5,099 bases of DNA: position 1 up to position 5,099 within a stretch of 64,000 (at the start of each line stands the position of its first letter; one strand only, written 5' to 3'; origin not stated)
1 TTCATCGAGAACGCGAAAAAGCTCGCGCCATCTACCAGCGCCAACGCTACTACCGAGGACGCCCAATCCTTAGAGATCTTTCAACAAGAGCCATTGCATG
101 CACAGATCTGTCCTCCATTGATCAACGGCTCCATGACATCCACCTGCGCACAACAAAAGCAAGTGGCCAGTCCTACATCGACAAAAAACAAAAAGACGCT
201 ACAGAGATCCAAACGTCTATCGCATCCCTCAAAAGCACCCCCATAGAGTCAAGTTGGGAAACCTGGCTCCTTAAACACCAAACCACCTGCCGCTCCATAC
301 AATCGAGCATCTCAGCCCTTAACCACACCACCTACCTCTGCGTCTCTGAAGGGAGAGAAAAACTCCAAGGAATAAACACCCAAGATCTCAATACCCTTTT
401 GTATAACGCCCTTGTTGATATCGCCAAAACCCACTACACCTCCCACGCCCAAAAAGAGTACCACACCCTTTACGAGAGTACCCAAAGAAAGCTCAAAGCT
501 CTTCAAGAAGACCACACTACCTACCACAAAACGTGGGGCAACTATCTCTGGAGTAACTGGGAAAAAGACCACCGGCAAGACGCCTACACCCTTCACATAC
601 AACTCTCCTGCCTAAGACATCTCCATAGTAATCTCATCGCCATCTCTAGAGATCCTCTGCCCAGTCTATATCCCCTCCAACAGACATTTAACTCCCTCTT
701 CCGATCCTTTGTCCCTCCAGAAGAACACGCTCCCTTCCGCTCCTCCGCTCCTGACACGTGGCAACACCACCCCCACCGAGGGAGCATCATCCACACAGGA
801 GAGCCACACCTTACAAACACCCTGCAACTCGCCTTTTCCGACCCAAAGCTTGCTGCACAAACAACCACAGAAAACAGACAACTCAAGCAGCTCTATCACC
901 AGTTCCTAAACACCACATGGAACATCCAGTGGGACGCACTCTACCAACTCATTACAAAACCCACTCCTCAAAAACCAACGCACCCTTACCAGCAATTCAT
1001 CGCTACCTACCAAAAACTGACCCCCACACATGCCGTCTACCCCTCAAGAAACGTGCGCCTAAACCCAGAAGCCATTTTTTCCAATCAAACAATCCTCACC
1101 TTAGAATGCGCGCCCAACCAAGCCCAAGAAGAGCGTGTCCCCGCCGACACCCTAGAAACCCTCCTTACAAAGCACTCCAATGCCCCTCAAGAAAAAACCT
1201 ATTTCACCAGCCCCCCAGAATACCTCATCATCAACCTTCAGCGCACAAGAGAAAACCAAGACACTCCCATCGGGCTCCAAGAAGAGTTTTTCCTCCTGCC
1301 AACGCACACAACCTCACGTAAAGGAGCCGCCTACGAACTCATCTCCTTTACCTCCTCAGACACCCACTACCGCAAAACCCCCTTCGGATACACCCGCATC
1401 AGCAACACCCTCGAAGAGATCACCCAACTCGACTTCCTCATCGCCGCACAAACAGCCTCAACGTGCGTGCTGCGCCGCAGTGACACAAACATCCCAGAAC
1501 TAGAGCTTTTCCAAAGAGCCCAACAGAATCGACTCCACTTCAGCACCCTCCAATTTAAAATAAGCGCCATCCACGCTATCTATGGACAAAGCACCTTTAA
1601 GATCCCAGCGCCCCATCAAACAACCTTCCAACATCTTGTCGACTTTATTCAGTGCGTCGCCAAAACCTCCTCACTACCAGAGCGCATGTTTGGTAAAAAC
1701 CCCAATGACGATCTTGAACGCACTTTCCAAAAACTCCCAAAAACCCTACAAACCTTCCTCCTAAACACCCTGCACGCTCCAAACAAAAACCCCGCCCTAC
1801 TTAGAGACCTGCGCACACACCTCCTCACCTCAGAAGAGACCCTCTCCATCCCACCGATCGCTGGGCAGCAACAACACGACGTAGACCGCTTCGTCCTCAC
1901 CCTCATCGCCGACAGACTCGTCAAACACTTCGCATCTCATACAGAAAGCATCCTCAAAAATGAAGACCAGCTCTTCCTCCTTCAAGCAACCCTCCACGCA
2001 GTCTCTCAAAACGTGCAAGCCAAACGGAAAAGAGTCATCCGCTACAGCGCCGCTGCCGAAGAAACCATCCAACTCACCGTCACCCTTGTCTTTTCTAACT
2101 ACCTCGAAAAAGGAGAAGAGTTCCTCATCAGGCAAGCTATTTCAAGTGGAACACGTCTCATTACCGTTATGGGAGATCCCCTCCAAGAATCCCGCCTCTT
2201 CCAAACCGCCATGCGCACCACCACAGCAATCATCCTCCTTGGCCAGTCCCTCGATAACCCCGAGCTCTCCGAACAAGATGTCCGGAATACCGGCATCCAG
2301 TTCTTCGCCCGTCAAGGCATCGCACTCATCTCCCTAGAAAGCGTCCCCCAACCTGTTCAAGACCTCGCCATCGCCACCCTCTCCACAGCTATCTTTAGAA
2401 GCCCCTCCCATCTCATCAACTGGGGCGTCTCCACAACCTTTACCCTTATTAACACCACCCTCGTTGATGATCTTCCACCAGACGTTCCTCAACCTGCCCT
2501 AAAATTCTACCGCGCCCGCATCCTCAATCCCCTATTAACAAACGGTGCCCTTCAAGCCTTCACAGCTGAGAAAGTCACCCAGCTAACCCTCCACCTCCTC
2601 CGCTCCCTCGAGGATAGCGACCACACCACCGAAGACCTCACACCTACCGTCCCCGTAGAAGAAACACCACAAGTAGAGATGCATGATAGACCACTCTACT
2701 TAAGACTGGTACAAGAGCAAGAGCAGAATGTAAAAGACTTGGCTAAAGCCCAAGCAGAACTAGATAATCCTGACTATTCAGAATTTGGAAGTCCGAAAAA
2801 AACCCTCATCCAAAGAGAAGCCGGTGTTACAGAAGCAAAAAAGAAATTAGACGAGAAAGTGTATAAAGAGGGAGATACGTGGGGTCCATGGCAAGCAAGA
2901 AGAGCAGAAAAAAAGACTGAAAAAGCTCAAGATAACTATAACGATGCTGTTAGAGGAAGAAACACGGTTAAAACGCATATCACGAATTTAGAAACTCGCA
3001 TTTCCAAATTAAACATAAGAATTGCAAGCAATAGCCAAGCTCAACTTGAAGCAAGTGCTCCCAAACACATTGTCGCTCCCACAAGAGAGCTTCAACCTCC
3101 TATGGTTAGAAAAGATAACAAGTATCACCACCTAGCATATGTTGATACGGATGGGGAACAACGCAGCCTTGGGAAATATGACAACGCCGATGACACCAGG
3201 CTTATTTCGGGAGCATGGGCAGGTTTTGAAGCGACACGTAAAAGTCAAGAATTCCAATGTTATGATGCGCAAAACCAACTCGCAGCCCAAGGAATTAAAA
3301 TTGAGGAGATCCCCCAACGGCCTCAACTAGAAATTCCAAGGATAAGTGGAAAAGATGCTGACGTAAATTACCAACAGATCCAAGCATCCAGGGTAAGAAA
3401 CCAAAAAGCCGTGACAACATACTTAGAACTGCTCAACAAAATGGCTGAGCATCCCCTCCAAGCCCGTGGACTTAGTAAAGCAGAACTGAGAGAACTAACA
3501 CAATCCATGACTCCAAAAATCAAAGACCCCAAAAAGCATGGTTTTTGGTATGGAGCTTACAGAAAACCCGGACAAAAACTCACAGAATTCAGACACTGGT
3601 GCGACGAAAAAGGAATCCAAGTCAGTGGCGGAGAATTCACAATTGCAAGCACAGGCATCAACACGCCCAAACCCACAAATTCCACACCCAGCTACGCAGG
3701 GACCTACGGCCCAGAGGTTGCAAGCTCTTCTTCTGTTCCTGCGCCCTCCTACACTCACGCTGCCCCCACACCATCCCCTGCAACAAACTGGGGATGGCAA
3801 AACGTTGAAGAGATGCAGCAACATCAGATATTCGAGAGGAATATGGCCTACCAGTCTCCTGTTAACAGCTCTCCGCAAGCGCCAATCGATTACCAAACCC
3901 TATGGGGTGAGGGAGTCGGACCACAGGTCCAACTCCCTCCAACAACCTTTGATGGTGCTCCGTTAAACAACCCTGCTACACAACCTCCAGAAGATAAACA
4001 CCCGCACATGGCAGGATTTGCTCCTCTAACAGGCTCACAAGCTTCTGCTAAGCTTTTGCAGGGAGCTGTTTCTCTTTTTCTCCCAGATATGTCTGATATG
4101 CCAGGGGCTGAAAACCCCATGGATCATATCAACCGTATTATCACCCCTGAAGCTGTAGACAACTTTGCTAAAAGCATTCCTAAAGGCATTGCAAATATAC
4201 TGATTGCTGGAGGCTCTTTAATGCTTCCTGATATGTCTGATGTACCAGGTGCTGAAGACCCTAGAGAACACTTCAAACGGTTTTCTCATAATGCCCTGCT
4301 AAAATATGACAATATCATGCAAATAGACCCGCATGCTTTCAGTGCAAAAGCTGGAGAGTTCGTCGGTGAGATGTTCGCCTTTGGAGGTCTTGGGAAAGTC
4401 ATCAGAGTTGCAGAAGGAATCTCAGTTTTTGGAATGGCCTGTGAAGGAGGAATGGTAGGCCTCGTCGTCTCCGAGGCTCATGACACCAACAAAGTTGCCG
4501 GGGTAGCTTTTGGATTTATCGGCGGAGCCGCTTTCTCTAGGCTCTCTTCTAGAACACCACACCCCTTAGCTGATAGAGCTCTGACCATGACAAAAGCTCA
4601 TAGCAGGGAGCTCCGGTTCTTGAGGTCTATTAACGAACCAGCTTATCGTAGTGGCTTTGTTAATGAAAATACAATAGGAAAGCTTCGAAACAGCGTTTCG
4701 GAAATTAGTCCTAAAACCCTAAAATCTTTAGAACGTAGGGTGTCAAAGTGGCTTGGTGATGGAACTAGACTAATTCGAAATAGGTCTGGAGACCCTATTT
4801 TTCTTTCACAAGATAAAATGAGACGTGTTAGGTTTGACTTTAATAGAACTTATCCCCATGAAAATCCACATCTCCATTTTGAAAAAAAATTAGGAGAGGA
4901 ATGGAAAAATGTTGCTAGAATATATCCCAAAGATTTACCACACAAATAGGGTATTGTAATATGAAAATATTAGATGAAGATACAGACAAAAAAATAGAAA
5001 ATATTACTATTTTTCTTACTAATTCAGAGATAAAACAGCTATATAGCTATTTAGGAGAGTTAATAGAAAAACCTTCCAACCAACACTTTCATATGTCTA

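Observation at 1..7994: Polymorphic-toxin-like locus: one giant gene plus orphan modules that repeat a conserved junction block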

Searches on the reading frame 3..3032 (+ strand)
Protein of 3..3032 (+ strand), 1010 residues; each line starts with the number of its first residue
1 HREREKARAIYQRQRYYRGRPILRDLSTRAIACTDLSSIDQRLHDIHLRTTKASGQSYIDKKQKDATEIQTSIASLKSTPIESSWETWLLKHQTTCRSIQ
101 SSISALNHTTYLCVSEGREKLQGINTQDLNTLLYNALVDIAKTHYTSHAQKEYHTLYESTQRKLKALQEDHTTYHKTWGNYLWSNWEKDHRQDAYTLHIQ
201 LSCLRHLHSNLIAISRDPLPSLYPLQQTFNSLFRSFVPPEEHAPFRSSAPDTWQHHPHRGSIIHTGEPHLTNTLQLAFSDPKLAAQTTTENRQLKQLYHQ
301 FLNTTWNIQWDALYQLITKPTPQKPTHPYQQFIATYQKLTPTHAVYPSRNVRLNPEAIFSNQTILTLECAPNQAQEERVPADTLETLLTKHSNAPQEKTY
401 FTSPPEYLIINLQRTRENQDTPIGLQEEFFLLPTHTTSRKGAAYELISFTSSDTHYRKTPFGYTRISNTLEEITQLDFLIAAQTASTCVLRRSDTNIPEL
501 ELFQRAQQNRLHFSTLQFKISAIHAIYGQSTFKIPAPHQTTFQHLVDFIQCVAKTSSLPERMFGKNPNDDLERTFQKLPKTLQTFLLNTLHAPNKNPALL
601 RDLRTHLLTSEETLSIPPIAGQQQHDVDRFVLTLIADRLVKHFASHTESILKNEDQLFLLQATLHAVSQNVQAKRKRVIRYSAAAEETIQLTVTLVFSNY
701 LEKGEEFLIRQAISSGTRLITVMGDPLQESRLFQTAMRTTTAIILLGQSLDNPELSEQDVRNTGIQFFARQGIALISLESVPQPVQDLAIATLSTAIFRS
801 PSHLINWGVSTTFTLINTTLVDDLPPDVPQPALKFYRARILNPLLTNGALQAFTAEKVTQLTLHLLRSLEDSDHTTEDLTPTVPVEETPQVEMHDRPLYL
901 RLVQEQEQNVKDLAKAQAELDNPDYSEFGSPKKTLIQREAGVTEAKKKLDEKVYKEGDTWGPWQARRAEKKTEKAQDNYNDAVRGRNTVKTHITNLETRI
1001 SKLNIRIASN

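Call 34: find_homologous_proteins(query=window:3-3032:+, max_evalue=0.001)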
Query window:3-3032:+ (1010 aa): 4 proteins with E <= 0.001 among 4583 candidates.
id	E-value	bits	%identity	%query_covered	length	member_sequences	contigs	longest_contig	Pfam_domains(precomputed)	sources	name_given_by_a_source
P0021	0.0e+0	2272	100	100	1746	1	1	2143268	-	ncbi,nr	ncbi:MAG: hypothetical protein KFB95_08915 [Simkaniaceae bacterium]|nr:MAG: hypothetical protein KFB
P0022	2.8e-243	828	66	59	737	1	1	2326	-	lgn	-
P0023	1.3e-194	667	41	88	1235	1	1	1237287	-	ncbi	-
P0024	1.6e-135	472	43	56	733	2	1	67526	-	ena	-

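Call 56: search_protein_families(library=pfam, proteins=[P0023, P0024], max_evalue=1)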
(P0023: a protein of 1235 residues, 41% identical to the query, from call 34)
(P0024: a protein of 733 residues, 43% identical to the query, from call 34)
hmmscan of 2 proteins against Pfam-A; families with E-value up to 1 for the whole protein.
P0023 (1235 aa): 1 family
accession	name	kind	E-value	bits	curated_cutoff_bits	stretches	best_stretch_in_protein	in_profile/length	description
PF07544.18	Med9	-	0.045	14.3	26.9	0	123-168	17-53/80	RNA polymerase II transcription mediator complex subunit 9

P0024 (733 aa): 2 families
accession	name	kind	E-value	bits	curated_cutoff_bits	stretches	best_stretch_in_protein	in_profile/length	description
PF20229.3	ChrB_N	-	0.098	13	23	1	129-226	20-113/159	Protein ChrB, N-terminal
PF14448.11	Nuc_N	-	0.13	12.5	25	1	190-207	33-50/58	Nuclease N terminal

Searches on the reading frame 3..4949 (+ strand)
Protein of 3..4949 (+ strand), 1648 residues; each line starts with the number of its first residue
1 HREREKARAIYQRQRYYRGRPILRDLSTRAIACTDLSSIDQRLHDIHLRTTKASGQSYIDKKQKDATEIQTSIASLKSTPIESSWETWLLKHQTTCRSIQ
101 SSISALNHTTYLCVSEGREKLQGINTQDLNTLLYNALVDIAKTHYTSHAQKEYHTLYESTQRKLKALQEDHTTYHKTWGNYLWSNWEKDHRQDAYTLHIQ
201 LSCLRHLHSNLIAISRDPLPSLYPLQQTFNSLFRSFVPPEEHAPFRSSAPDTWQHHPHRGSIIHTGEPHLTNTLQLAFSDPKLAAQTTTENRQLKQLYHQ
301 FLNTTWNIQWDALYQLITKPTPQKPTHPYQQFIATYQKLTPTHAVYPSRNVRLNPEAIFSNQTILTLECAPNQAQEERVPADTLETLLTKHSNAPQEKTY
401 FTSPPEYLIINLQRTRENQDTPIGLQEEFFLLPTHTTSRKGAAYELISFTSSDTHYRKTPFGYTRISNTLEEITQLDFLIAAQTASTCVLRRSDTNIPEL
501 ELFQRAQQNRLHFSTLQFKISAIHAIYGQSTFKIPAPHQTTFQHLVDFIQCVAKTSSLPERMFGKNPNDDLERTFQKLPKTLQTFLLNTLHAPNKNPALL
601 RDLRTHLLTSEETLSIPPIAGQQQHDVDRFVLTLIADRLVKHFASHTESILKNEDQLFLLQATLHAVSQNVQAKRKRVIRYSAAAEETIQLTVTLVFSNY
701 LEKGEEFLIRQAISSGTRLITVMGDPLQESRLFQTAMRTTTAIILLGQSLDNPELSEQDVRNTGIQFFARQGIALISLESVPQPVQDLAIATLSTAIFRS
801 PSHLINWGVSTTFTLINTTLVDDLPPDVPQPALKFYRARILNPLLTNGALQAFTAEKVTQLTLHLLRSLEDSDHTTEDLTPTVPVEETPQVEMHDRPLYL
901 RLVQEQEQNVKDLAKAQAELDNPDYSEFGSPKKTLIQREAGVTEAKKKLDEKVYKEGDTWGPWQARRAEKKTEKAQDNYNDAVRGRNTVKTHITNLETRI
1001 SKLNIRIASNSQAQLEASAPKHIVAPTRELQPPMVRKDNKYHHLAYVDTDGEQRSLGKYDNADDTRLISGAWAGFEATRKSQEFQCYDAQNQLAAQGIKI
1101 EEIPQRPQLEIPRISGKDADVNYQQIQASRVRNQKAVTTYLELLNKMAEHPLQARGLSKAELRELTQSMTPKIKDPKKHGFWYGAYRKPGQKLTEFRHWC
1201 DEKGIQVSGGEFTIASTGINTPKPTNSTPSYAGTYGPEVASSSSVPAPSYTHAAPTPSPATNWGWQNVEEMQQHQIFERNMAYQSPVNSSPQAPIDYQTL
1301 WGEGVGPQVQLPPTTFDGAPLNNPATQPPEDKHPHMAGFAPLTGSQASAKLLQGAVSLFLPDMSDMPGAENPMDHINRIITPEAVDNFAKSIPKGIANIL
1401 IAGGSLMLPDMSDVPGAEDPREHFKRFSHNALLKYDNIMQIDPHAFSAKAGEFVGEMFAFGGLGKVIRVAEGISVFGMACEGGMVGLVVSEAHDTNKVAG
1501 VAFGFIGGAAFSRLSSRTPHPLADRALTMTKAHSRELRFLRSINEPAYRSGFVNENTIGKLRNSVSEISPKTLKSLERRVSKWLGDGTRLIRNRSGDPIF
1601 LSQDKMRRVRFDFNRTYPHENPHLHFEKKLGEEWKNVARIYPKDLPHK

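Call 6: search_protein_families(library=pfam, proteins=[window:3-4949:+], max_evalue=1)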
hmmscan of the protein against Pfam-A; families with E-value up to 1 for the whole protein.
window:3-4949:+ (1648 aa): 2 families
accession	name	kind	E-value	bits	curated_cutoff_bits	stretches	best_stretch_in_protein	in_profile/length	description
PF00443.35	UCH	-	0.094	12.7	23.9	0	282-422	140-165/254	Ubiquitin carboxyl-terminal hydrolase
PF24580.1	DUF7607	-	0.15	12.6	27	0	963-1013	19-68/110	Domain of unknown function (DUF7607)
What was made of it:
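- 3..2630 (+): N-terminal carrier segment (residues 99-974). It has no Pfam family and no obvious Sec signal in the full-length N-terminus. UCH hit E=0.094, far below cut-off (call 6).
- On USP/UCH deubiquitinase (PF00443) in the carrier: E=0.094, 12.7 bits against 23.9 (call 6).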

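Call 7: search_protein_families(library=ncbifam, proteins=[window:3-4949:+], max_evalue=1)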
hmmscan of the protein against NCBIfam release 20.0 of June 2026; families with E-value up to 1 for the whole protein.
window:3-4949:+ (1648 aa): 1 family
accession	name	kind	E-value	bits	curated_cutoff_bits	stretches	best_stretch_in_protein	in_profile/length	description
NF053525.1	thylo_ssr2422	subfamily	0.64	10.5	38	0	635-698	14-66/77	ssr2422 family thylakoid membrane protein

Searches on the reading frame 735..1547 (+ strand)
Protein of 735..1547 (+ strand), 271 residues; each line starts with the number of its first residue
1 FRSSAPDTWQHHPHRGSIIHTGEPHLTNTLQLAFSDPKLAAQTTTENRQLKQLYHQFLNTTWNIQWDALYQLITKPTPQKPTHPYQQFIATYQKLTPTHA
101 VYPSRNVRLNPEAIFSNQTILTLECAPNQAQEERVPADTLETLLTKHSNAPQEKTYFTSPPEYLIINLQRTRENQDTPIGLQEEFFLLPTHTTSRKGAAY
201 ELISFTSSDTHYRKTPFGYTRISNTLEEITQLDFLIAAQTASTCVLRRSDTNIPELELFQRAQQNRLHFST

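Call 87: predict_structure(alignment_id=A8)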
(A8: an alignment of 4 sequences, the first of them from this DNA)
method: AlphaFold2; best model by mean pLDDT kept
length: 271 residues; sequences in the alignment: 4
mean_pLDDT: 44.4   pTM: 0.33
mean pLDDT of the five models: 44.4, 41.6, 41.0, 40.7, 40.0
residues with pLDDT >= 90: 0; 70-90: 2; 50-70: 90; < 50: 179
segments of 3 or more residues with pLDDT < 50: 1-27, 65-192, 196-198, 255-271
pLDDT, mean of each block of 10 residues (from residue 1): 43 36 45 55 60 62 50 41 40 37 26 28 25 31 39 30 37 35 41 48 66 63 57 57 61 47 43 33
secondary structure, 60 per line:
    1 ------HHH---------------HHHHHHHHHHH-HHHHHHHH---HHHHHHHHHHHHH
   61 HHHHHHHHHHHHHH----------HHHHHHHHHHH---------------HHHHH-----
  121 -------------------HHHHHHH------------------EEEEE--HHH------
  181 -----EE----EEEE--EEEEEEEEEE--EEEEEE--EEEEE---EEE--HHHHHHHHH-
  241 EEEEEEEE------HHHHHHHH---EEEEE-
elements in order: H25-35 H37-44 H48-74 H85-95 H111-115 H140-146 E165-169 E192-195 E198-207 E210-215 E218-222 E226-228 H231-239 E241-248 H255-262 E266-270
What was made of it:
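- Tried and rejected: The Pfam hit was E=0.094 and the AF2 model had pLDDT 44 (calls 6, 87).
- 3..2630 (+): AF2 model of this region unusable, pLDDT 44 (call 87).
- On USP/UCH deubiquitinase (PF00443) in the carrier: AF2 model pLDDT 44, unusable (call 87).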
